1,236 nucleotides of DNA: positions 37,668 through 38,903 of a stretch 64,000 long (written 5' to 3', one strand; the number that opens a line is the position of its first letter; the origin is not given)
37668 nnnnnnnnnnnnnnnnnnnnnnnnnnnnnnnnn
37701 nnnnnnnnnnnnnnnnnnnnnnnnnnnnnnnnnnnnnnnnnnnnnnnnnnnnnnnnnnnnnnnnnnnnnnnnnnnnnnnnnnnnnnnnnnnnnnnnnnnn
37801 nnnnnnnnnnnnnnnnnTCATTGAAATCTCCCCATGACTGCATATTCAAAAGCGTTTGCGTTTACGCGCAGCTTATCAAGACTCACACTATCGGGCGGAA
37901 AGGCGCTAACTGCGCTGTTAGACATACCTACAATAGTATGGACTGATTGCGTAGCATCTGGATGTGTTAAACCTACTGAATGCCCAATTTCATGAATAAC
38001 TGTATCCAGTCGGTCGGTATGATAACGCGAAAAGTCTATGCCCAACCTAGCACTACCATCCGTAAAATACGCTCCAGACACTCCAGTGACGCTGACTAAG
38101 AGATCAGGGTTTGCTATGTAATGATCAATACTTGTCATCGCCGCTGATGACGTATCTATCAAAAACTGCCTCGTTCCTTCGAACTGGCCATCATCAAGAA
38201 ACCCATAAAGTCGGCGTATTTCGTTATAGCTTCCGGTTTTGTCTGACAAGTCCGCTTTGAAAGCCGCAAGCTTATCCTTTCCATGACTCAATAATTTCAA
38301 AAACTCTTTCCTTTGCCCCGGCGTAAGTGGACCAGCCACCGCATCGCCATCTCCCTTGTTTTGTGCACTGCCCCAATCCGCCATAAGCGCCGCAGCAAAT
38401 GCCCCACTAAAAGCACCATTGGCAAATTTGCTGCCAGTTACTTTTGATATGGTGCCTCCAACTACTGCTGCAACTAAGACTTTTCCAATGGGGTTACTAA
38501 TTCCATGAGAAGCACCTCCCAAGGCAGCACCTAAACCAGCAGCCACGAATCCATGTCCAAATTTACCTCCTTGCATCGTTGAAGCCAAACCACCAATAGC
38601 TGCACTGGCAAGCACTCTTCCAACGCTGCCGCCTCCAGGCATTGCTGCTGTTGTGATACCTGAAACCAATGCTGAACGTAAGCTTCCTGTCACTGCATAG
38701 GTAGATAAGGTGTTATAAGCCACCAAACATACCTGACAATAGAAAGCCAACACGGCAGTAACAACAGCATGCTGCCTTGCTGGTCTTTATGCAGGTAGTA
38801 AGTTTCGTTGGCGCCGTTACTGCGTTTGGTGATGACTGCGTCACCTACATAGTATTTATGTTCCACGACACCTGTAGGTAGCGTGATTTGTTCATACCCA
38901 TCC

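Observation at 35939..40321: DDE integrase with a highly conserved 193-bp 3' unit whose distal 109 bp marks the end of three successive cassette genes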

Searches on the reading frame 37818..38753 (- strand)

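Call 4: search_protein_families(library=pfam, proteins=[window:37818-38753:-], max_evalue=0.01)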
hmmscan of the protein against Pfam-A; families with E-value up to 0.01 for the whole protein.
window:37818-38753:- (311 aa): 4 families
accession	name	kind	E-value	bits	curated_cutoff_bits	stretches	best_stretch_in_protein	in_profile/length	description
PF00413.30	Peptidase_M10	-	0.0015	18.9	24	1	245-272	105-132/159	Matrixin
PF13582.12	Reprolysin_3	-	0.004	18.1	22.4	1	239-264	107-122/123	Metallo-peptidase family M12B Reprolysin-like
PF13583.11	Reprolysin_4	-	0.0065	16.6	22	0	243-271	131-158/203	Metallo-peptidase family M12B Reprolysin-like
PF12388.14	Peptidase_M57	-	0.0067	16.6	21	0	203-267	87-152/212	Dual-action HEIGH metallo-peptidase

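Call 17: search_protein_families(library=ncbifam, proteins=[window:37818-38753:-], max_evalue=0.01)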
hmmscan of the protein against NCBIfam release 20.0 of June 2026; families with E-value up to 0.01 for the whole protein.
window:37818-38753:- (311 aa): 1 family
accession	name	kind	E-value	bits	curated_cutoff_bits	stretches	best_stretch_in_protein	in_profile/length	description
NF041905.1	MXAN_2677_2678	equivalog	0.0063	15.6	250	1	246-271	182-207/283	myxosortase-dependent metalloprotease, MXAN_2677/MXAN_2678 family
